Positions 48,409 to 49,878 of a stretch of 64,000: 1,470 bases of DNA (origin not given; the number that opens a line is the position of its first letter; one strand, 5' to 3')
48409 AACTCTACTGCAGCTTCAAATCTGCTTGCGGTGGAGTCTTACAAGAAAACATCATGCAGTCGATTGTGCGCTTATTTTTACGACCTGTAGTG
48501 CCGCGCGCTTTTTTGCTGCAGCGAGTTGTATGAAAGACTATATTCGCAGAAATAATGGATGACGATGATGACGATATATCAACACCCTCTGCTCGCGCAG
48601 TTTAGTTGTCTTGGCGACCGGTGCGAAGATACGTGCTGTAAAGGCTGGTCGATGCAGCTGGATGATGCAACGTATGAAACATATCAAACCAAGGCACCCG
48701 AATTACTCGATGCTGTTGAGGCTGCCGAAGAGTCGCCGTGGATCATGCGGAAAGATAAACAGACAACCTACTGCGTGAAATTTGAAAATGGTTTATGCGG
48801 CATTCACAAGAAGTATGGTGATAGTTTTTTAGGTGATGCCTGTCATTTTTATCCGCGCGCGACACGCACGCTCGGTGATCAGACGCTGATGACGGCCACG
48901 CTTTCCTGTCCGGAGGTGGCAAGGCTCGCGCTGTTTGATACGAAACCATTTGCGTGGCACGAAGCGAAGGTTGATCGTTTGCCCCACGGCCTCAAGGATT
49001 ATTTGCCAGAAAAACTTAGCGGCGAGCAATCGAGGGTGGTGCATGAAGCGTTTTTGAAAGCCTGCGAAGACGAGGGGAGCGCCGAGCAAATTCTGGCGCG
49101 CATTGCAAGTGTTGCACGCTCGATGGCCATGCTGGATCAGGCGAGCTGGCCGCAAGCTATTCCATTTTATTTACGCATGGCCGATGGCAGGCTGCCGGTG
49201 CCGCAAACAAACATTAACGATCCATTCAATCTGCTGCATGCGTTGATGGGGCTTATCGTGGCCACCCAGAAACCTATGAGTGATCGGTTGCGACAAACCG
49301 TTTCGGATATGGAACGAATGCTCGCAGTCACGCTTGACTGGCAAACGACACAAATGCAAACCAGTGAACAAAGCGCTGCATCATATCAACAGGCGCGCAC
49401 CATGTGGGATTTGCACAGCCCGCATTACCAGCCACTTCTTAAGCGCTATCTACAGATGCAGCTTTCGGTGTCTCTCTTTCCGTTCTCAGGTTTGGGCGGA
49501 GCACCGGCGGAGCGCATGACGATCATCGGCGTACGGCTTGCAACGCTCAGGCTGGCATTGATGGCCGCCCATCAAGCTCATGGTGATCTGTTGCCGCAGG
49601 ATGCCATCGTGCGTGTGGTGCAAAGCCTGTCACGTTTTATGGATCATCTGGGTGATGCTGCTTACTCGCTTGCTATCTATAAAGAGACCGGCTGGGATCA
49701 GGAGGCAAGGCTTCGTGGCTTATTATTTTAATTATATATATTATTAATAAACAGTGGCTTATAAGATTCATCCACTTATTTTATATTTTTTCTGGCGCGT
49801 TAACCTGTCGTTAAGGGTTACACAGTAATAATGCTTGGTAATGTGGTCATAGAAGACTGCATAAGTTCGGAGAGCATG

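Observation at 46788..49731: Two candidate flagellin methyltransferases directly upstream of the giant flagellin, one with TPR + SAM-MTase architecture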

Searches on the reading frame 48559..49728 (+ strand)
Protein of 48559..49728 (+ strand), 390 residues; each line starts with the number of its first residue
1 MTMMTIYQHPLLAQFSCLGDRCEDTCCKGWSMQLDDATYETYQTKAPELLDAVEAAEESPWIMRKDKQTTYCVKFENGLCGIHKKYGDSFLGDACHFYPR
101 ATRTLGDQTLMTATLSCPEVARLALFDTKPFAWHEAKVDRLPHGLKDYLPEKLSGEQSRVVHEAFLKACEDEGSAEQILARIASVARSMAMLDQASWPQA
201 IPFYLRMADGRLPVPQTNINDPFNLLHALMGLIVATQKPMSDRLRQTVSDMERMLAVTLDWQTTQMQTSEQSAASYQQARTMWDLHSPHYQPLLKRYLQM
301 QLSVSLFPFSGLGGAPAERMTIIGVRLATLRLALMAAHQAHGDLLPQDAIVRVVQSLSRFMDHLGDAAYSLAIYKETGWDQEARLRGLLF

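Call 3: search_protein_families(library=pfam, proteins=[window:48559-49728:+], max_evalue=0.01)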
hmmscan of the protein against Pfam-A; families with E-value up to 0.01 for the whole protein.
window:48559-49728:+ (390 aa): 0 families

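Call 4: search_protein_families(library=ncbifam, proteins=[window:48559-49728:+], max_evalue=0.01)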
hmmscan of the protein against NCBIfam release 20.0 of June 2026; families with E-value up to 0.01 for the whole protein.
window:48559-49728:+ (390 aa): 1 family
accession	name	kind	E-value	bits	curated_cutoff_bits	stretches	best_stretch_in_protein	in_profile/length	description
NF038110.1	Lys_methyl_FliB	equivalog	7.8e-43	147.4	85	1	13-363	5-365/373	flagellin lysine-N-methylase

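Call 18: search_solved_structures(query=window:48559-49728:+, max_evalue=1)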
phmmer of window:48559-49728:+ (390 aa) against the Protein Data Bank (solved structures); distinct sequences matched with E-value up to 1: 0.

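Call 49: find_homologous_proteins(query=window:48559-49728:+, max_evalue=1e-8)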
Query window:48559-49728:+ (390 aa): 781 proteins with E <= 1e-8 among 8000 candidates; the best 120 are listed.
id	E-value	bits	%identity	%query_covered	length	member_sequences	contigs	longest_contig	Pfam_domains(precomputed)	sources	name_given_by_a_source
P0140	1.3e-261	885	99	99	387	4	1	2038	PF27117.1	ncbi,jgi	jgi:lysine-N-methylase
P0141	3.3e-206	703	78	99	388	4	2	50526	PF27117.1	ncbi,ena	-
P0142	7.1e-206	702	77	99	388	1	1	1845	PF27117.1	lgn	-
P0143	8.2e-205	698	77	99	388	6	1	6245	PF27117.1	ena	-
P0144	5.3e-173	593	66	99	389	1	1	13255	PF27117.1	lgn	-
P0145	1.2e-172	592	66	99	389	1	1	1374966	PF27117.1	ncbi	ncbi:MAG: flagellin lysine-N-methylase [Rickettsiales bacterium]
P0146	7.8e-167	573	63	99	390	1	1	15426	PF27117.1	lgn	-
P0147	8.4e-166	570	63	99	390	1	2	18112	PF27117.1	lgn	-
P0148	2.0e-165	568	65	99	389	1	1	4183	PF27117.1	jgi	-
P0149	1.6e-164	566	63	99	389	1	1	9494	PF27117.1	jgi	jgi:lysine-N-methylase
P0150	3.0e-164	565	62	99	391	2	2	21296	PF27117.1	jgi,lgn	-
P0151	9.3e-164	563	63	99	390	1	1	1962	PF27117.1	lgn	-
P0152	1.2e-162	559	63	98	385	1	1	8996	-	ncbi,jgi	jgi:lysine-N-methylase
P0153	2.1e-160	552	62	99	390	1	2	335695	PF27117.1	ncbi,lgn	-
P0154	5.2e-159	547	61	99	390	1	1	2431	PF27117.1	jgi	jgi:lysine-N-methylase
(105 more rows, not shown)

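Call 52: find_related_loci(query=A3, collection=metagenome_contigs, flank=7000)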
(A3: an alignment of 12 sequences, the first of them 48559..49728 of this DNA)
Query A3 (390 aa) in metagenome_contigs; peptide patterns used: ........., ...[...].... (x = any residue, [..] = any of these).
162 stretches matched a pattern; 58 encode a relative of the query (tblastn E <= 1e-3); 57 distinct loci.
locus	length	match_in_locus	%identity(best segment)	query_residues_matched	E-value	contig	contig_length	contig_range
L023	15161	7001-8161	78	3-389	0e+0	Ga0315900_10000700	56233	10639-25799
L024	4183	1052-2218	65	1-389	0e+0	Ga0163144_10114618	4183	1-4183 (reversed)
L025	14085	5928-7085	59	3-389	4e-159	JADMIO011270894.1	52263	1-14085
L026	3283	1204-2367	58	3-389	2e-164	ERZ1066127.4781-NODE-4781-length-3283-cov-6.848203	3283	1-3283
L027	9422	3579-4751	58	1-389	3e-155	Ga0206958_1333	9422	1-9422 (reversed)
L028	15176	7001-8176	56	1-389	5e-155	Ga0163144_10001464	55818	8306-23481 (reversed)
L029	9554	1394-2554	58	3-389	4e-154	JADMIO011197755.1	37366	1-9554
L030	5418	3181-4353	57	1-389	9e-156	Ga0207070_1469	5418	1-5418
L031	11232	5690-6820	57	15-389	9e-150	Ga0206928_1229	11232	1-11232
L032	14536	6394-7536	57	11-389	2e-148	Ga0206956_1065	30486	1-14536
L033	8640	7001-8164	57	3-389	2e-146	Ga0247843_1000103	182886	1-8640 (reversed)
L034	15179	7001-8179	53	11-389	3e-137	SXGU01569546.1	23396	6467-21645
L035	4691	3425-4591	52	3-389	3e-139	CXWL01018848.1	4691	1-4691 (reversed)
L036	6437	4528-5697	54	1-389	1e-136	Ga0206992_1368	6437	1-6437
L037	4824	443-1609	53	2-389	4e-138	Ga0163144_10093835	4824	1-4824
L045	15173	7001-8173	58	1-389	1e-153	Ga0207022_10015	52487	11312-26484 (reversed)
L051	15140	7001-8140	46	11-389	2e-109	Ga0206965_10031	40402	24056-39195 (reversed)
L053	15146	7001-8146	46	11-389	4e-108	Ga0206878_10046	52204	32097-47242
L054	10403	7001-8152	45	8-389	6e-106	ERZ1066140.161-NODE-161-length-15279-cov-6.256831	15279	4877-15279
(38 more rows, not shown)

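Call 55: search_protein_families(library=pfam, proteins=[L054:8164-9831:+, L053:9010-11160:-, L053:8162-9010:+, L030:1080-1994:-, L030:2011-2463:+, L030:2501-3178:+, L030:14-925:+, L025:5004-5681:+], max_evalue=0.0001)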
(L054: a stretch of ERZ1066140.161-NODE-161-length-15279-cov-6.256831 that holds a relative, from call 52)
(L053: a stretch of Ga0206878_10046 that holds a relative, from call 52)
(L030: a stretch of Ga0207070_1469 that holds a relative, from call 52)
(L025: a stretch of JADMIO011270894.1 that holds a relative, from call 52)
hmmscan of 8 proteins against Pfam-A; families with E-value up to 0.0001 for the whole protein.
L054:8164-9831:+ (556 aa): 12 families
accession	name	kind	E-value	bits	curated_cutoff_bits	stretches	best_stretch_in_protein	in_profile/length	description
PF13469.12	Sulfotransfer_3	-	6.1e-36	125.1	27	1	303-498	1-216/216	Sulfotransferase family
PF00685.33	Sulfotransfer_1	-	1e-17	64.8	22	1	304-535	4-234/255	Sulfotransferase domain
PF14559.12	TPR_19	-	5.5e-12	46.3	25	1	105-161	9-65/68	Tetratricopeptide repeat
PF07719.23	TPR_2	-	3.8e-10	39.5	27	0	230-252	3-25/34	Tetratricopeptide repeat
PF23914.1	TPR_CcmH_CycH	-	4.2e-10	40.1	42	1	45-150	42-150/158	Cytochrome c-type biogenesis protein H TPR domain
PF13181.12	TPR_8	-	5.8e-10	39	25.7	0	229-252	2-25/34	Tetratricopeptide repeat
PF13431.12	TPR_17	-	5.9e-10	39.1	24.4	0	42-73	2-33/34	Tetratricopeptide repeat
PF00515.34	TPR_1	-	6.5e-10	38.8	27.8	0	230-252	3-25/34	Tetratricopeptide repeat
PF25063.1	ARM_TT21_C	-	8.1e-10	39.3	35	0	167-264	77-165/209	Tetratricopeptide repeat protein 21 C-terminal ARM domain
PF13428.12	TPR_14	-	1.1e-07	32.2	23.5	0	123-162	3-42/44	Tetratricopeptide repeat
PF13424.12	TPR_12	-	5.5e-07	30.1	30.1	0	60-115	10-73/77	Tetratricopeptide repeat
PF13432.12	TPR_16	-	6.9e-05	23.7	32.7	0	196-251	4-54/65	Tetratricopeptide repeat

L053:9010-11160:- (716 aa): 17 families
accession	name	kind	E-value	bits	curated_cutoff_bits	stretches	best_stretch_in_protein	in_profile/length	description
PF13844.12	Glyco_transf_41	-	4.2e-87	293.1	25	2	509-690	358-539/543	Glycosyl transferase family 41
PF07719.23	TPR_2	-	2e-24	84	27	0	160-193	1-34/34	Tetratricopeptide repeat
PF13181.12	TPR_8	-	2e-23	80.9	25.7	0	161-193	2-34/34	Tetratricopeptide repeat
PF14559.12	TPR_19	-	2e-20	73.3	25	1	138-196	3-60/68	Tetratricopeptide repeat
PF00515.34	TPR_1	-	1.7e-18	66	27.8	0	160-193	1-34/34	Tetratricopeptide repeat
PF13414.12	TPR_11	-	2.4e-13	49.9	26.8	0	236-268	2-35/42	TPR repeat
PF13432.12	TPR_16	-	1.5e-12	48.1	32.7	1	131-192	2-63/65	Tetratricopeptide repeat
PF13431.12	TPR_17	-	7.8e-12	44.9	24.4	0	148-181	1-34/34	Tetratricopeptide repeat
PF23914.1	TPR_CcmH_CycH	-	6.8e-11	42.7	42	0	124-222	48-149/158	Cytochrome c-type biogenesis protein H TPR domain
PF13174.12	TPR_6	-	1.3e-09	38.5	26.3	0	130-157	4-31/33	Tetratricopeptide repeat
PF13176.12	TPR_7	-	5.2e-09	35.9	27.9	0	162-192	1-31/36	Tetratricopeptide repeat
PF13428.12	TPR_14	-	1.9e-08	34.6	23.5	0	129-167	4-42/44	Tetratricopeptide repeat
PF13424.12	TPR_12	-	7.7e-08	32.9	30.1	0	161-224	4-75/77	Tetratricopeptide repeat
PF13371.12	TPR_9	-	6e-07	29.8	35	0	145-192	14-61/73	Tetratricopeptide repeat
PF24575.1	TPR_Slam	-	4.9e-06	27.4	35.2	0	129-181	50-102/104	Surface lipoprotein assembly modifier, N-terminal TPR repeats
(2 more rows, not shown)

L053:8162-9010:+ (283 aa): 0 families

L030:1080-1994:- (304 aa): 1 family
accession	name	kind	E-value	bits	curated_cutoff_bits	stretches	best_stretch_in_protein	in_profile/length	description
PF05721.19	PhyH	-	1e-05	26.4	22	1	127-229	89-204/213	Phytanoyl-CoA dioxygenase (PhyH)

L030:2011-2463:+ (151 aa): 6 families
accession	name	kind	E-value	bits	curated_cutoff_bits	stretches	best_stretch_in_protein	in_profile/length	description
PF14559.12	TPR_19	-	4.1e-10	40.3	25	1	36-92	1-57/68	Tetratricopeptide repeat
PF13431.12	TPR_17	-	5.4e-09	36.1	24.4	0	48-80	1-33/34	Tetratricopeptide repeat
PF13432.12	TPR_16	-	1.2e-08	35.7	32.7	0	31-91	2-62/65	Tetratricopeptide repeat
PF07719.23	TPR_2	-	7.5e-08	32.4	27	0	97-127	4-34/34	Tetratricopeptide repeat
PF13428.12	TPR_14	-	1.1e-06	29.1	23.5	0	33-60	8-35/44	Tetratricopeptide repeat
PF00515.34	TPR_1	-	2.6e-06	27.4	27.8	0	98-127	5-34/34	Tetratricopeptide repeat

L030:2501-3178:+ (226 aa): 6 families
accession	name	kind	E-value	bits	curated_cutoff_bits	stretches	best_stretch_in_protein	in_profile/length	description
PF08241.18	Methyltransf_11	-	2.3e-11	44.6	21.2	1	67-159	1-95/95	Methyltransferase domain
PF13649.12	Methyltransf_25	-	3.4e-10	40.9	27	1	67-155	2-97/97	Methyltransferase domain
PF13847.12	Methyltransf_31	-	4.7e-09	36.5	27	1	61-160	2-110/145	Methyltransferase domain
PF08242.18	Methyltransf_12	-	9.8e-09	36.3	30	1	67-157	1-98/98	Methyltransferase domain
PF13489.12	Methyltransf_23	-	1.2e-08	35.3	27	1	47-161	8-118/164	Methyltransferase domain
PF05401.17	NodS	-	7.2e-05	23.1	24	1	55-152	34-134/201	Nodulation protein S (NodS)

L030:14-925:+ (304 aa): 9 families
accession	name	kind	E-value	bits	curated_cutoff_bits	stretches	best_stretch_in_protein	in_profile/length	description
PF08241.18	Methyltransf_11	-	5.7e-15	56.2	21.2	1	138-230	1-95/95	Methyltransferase domain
PF13649.12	Methyltransf_25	-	7.3e-14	52.7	27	1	138-226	2-97/97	Methyltransferase domain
PF13489.12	Methyltransf_23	-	2.1e-13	50.8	27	1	114-235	4-121/164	Methyltransferase domain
PF08242.18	Methyltransf_12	-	5.5e-13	49.9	30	1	138-228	1-98/98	Methyltransferase domain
PF13847.12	Methyltransf_31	-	1.2e-11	44.9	27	1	133-234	3-113/145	Methyltransferase domain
PF14559.12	TPR_19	-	1.8e-08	35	25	1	15-78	4-67/68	Tetratricopeptide repeat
PF07719.23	TPR_2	-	9.5e-08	32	27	0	4-35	3-34/34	Tetratricopeptide repeat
PF01209.24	Ubie_methyltran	-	1.5e-07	31.5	20.1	1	90-265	7-188/233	ubiE/COQ5 methyltransferase family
PF13428.12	TPR_14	-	8.8e-06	26.4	23.5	0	6-42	5-41/44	Tetratricopeptide repeat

L025:5004-5681:+ (226 aa): 15 families
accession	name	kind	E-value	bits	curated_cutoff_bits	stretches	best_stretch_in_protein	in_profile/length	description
PF00515.34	TPR_1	-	3.3e-18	65.1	27.8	1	74-107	1-34/34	Tetratricopeptide repeat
PF07719.23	TPR_2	-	4.2e-18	64.3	27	1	74-107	1-34/34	Tetratricopeptide repeat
PF13428.12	TPR_14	-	4.5e-15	55.1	23.5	0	76-112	3-39/44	Tetratricopeptide repeat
PF14559.12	TPR_19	-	4.8e-15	56.1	25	0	84-135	1-52/68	Tetratricopeptide repeat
PF13431.12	TPR_17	-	1.3e-14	53.6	24.4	0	66-93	5-32/34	Tetratricopeptide repeat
PF13432.12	TPR_16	-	9.4e-11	42.4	32.7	0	48-108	5-65/65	Tetratricopeptide repeat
PF13181.12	TPR_8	-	1.1e-09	38.1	25.7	0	40-72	1-33/34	Tetratricopeptide repeat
PF13424.12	TPR_12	-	1.6e-09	38.3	30.1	0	74-136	10-73/77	Tetratricopeptide repeat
PF12895.13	ANAPC3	-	1.6e-09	38.3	27.2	1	20-99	3-81/82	Anaphase-promoting complex, cyclosome, subunit 3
PF13414.12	TPR_11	-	9.9e-08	32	26.8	0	81-108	1-28/42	TPR repeat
PF23914.1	TPR_CcmH_CycH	-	2.3e-07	31.2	42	0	65-121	41-97/158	Cytochrome c-type biogenesis protein H TPR domain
PF13174.12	TPR_6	-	4.3e-06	27.5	26.3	0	77-105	3-31/33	Tetratricopeptide repeat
PF25063.1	ARM_TT21_C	-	6.9e-06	26.5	35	0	13-64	102-153/209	Tetratricopeptide repeat protein 21 C-terminal ARM domain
PF23300.3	HEAT_Nup120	-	2.6e-05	24.6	29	0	40-106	85-157/170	Nucleoporin Nup120, HEAT repeats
PF13176.12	TPR_7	-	7.3e-05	23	27.9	0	44-71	3-32/36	Tetratricopeptide repeat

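Call 57: search_protein_families(library=pfam, proteins=[L045:3733-5445:+, L045:5445-7004:+, L045:3029-3733:+, L045:1753-3006:+, L051:8155-8994:+, L051:8989-9624:-, L051:9680-10498:+, L051:10503-11186:-, L051:11320-12975:+, L051:12959-14407:+], max_evalue=0.001)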
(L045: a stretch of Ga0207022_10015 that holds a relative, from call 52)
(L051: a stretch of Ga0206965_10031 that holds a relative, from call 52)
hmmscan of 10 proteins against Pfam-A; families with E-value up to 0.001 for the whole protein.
L045:3733-5445:+ (571 aa): 13 families
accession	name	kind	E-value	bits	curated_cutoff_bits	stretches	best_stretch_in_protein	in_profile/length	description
PF14559.12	TPR_19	-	5.2e-17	62.4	25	3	58-121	2-65/68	Tetratricopeptide repeat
PF13428.12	TPR_14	-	4.7e-15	55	23.5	1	47-89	1-43/44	Tetratricopeptide repeat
PF07719.23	TPR_2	-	1.7e-14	53.1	27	1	48-79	2-33/34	Tetratricopeptide repeat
PF13432.12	TPR_16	-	5.8e-13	49.4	32.7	2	27-79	11-63/65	Tetratricopeptide repeat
PF13431.12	TPR_17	-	1.1e-09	38.2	24.4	0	200-231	2-33/34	Tetratricopeptide repeat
PF00515.34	TPR_1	-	1.8e-09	37.5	27.8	1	48-79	2-33/34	Tetratricopeptide repeat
PF13371.12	TPR_9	-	4.8e-09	36.5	35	0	29-80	11-62/73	Tetratricopeptide repeat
PF12895.13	ANAPC3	-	1e-08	35.8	27.2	1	158-232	4-77/82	Anaphase-promoting complex, cyclosome, subunit 3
PF23914.1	TPR_CcmH_CycH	-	2.6e-08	34.3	42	1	52-121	55-127/158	Cytochrome c-type biogenesis protein H TPR domain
PF13424.12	TPR_12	-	7.6e-08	32.9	30.1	1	34-76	31-74/77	Tetratricopeptide repeat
PF13174.12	TPR_6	-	1.6e-07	32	26.3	0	27-44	14-31/33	Tetratricopeptide repeat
PF13176.12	TPR_7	-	2.4e-07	30.8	27.9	0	50-77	2-29/36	Tetratricopeptide repeat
PF13181.12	TPR_8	-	4.2e-07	30.1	25.7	0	48-78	2-32/34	Tetratricopeptide repeat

L045:5445-7004:+ (520 aa): 13 families
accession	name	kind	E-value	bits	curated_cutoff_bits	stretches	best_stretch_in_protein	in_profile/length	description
PF13428.12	TPR_14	-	1.7e-12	47.2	23.5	2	28-68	2-42/44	Tetratricopeptide repeat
PF14559.12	TPR_19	-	2.8e-12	47.2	25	1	13-66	11-64/68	Tetratricopeptide repeat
PF07719.23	TPR_2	-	1.7e-10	40.6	27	0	130-162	1-33/34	Tetratricopeptide repeat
PF13371.12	TPR_9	-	1.9e-08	34.7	35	1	143-206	8-71/73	Tetratricopeptide repeat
PF00515.34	TPR_1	-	1.5e-07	31.3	27.8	0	137-162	8-33/34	Tetratricopeptide repeat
PF13181.12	TPR_8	-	1.8e-07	31.2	25.7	0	130-162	1-33/34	Tetratricopeptide repeat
PF12895.13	ANAPC3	-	4.9e-07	30.4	27.2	0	20-63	15-58/82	Anaphase-promoting complex, cyclosome, subunit 3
PF13431.12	TPR_17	-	7.2e-07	29.4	24.4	0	130-150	13-33/34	Tetratricopeptide repeat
PF13174.12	TPR_6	-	7.7e-07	29.8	26.3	0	33-60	6-33/33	Tetratricopeptide repeat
PF13432.12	TPR_16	-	1.6e-05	25.7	32.7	0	13-59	17-63/65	Tetratricopeptide repeat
PF13424.12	TPR_12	-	6.4e-05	23.5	30.1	0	133-170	6-45/77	Tetratricopeptide repeat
PF13429.12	TPR_15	-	0.00027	20.9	26.2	0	14-64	134-183/280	Tetratricopeptide repeat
PF13414.12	TPR_11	-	0.00038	20.5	26.8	0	177-202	7-32/42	TPR repeat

L045:3029-3733:+ (235 aa): 1 family
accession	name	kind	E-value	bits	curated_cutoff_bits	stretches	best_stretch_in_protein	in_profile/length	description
PF01501.26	Glyco_transf_8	-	1.4e-05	25.2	24.3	1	56-146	76-169/253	Glycosyl transferase family 8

L045:1753-3006:+ (418 aa): 1 family
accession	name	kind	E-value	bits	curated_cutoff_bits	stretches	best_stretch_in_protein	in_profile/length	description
PF08885.17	GSCFA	-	6.5e-26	92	25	1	126-399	1-237/237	GSCFA family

L051:8155-8994:+ (280 aa): 1 family
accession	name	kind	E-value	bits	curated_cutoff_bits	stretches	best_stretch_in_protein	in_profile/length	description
PF13524.12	Glyco_trans_1_2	-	0.00049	20.5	25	0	178-260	42-126/144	Glycosyl transferase-like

L051:8989-9624:- (211 aa): 4 families
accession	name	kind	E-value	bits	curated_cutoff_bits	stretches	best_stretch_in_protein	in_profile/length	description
PF08242.18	Methyltransf_12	-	2.3e-06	28.7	30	1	38-100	33-98/98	Methyltransferase domain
PF13489.12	Methyltransf_23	-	8.1e-06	26.1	27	1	60-108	74-123/164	Methyltransferase domain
PF08241.18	Methyltransf_11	-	1.4e-05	26.1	21.2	1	14-100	3-93/95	Methyltransferase domain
PF13847.12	Methyltransf_31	-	9.4e-05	22.6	27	1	52-106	57-113/145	Methyltransferase domain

L051:9680-10498:+ (273 aa): 1 family
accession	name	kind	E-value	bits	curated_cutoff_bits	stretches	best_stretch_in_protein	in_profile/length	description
PF04724.18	Glyco_transf_17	-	1.7e-31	110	26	1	2-239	75-299/348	Glycosyltransferase family 17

L051:10503-11186:- (227 aa): 1 family
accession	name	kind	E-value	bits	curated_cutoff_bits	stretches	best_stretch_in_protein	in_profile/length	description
PF13578.12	Methyltransf_24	-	1.9e-05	25.9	26.3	1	40-139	1-104/105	Methyltransferase domain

L051:11320-12975:+ (552 aa): 25 families
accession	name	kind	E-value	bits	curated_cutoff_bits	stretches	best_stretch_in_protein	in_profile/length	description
PF00515.34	TPR_1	-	5.1e-44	146.8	27.8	4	72-104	2-34/34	Tetratricopeptide repeat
PF07719.23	TPR_2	-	1.3e-39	131.4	27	4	139-171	1-33/34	Tetratricopeptide repeat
PF13414.12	TPR_11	-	3.4e-37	126.3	26.8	3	222-255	9-42/42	TPR repeat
PF13431.12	TPR_17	-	5.8e-35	117.1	24.4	3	94-125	2-33/34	Tetratricopeptide repeat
PF13181.12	TPR_8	-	9.1e-30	100.7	25.7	2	72-103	2-33/34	Tetratricopeptide repeat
PF13432.12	TPR_16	-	1.6e-29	102.4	32.7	5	213-259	3-49/65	Tetratricopeptide repeat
PF13424.12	TPR_12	-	1.2e-21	77.1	30.1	2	210-259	6-63/77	Tetratricopeptide repeat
PF14559.12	TPR_19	-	4e-21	75.6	25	2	84-143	4-63/68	Tetratricopeptide repeat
PF13371.12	TPR_9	-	3.2e-20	72.4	35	3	47-103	5-61/73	Tetratricopeptide repeat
PF13428.12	TPR_14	-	3.2e-19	67.9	23.5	0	213-245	7-39/44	Tetratricopeptide repeat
PF12895.13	ANAPC3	-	7.7e-13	49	27.2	2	17-95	3-80/82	Anaphase-promoting complex, cyclosome, subunit 3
PF13374.12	TPR_10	-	3.3e-12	46.4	27.5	0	72-100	3-31/42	Tetratricopeptide repeat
PF13176.12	TPR_7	-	9.3e-11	41.4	27.9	0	78-103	6-33/36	Tetratricopeptide repeat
PF07721.20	TPR_4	-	6.4e-09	36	27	0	8-27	6-25/26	Tetratricopeptide repeat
PF25062.1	ARM_TT21_N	-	8.9e-09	35.8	40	1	7-124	104-221/222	Tetratricopeptide repeat protein 21 N-terminal ARM repeat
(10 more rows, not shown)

L051:12959-14407:+ (483 aa): 15 families
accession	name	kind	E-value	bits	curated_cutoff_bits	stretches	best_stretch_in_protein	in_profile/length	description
PF13414.12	TPR_11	-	5.8e-37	125.6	26.8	4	52-87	6-41/42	TPR repeat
PF00515.34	TPR_1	-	1.6e-31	107.3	27.8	4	142-175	1-34/34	Tetratricopeptide repeat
PF07719.23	TPR_2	-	1.2e-28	97.2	27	5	41-73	2-34/34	Tetratricopeptide repeat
PF13431.12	TPR_17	-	3.3e-26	89.8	24.4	3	28-59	1-32/34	Tetratricopeptide repeat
PF13432.12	TPR_16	-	1.1e-20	74.1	32.7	4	10-63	1-54/65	Tetratricopeptide repeat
PF13181.12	TPR_8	-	2.6e-20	71.2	25.7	1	74-106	1-33/34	Tetratricopeptide repeat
PF13428.12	TPR_14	-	2.7e-12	46.5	23.5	1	41-82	2-43/44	Tetratricopeptide repeat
PF13424.12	TPR_12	-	6.3e-12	46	30.1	2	42-104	5-75/77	Tetratricopeptide repeat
PF13371.12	TPR_9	-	1e-10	41.9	35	1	126-174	13-61/73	Tetratricopeptide repeat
PF14559.12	TPR_19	-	3.2e-10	40.6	25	2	52-111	3-62/68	Tetratricopeptide repeat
PF13374.12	TPR_10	-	4.8e-05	23.7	27.5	0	45-70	7-32/42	Tetratricopeptide repeat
PF13174.12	TPR_6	-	7.8e-05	23.5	26.3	0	45-72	5-32/33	Tetratricopeptide repeat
PF24575.1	TPR_Slam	-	0.00011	23.1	35.2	0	12-61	53-102/104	Surface lipoprotein assembly modifier, N-terminal TPR repeats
PF01075.23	Glyco_transf_9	-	0.00011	22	22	1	401-431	174-204/247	Glycosyltransferase family 9 (heptosyltransferase)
PF13176.12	TPR_7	-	0.00022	21.5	27.9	0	42-71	1-30/36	Tetratricopeptide repeat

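Call 67: predict_structure(alignment_id=A3)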
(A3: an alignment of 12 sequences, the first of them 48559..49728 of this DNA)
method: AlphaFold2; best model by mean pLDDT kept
length: 390 residues; sequences in the alignment: 12
mean_pLDDT: 86.5   pTM: 0.86
mean pLDDT of the five models: 86.5, 85.8, 84.8, 84.5, 80.8
residues with pLDDT >= 90: 231; 70-90: 111; 50-70: 40; < 50: 8
segments of 3 or more residues with pLDDT < 50: 74-79
pLDDT, mean of each block of 10 residues (from residue 1): 79 72 57 77 85 75 71 52 68 71 91 87 86 84 84 94 94 95 92 94 92 94 96 88 92 96 93 96 93 95 91 91 97 97 94 92 85 94 95
secondary structure, 60 per line:
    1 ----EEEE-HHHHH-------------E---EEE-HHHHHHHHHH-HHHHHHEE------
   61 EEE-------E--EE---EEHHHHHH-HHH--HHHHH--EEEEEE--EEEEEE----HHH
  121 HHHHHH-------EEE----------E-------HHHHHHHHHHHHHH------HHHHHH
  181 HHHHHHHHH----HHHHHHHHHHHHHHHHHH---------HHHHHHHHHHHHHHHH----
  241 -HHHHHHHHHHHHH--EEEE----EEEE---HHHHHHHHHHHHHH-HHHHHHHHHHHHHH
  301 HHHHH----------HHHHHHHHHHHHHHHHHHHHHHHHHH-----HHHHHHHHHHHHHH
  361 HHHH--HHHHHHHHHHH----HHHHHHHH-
elements in order: E5-8 H10-14 E32-34 H36-45 H47-52 E61-63 H81-86 H93-97 E100-105 E108-113 H118-126 E134-136 H155-168 H175-189 H194-211 H221-236 H242-254 E257-260 E265-268 H272-285 H287-305 H316-341 H347-364 H367-377 H382-389
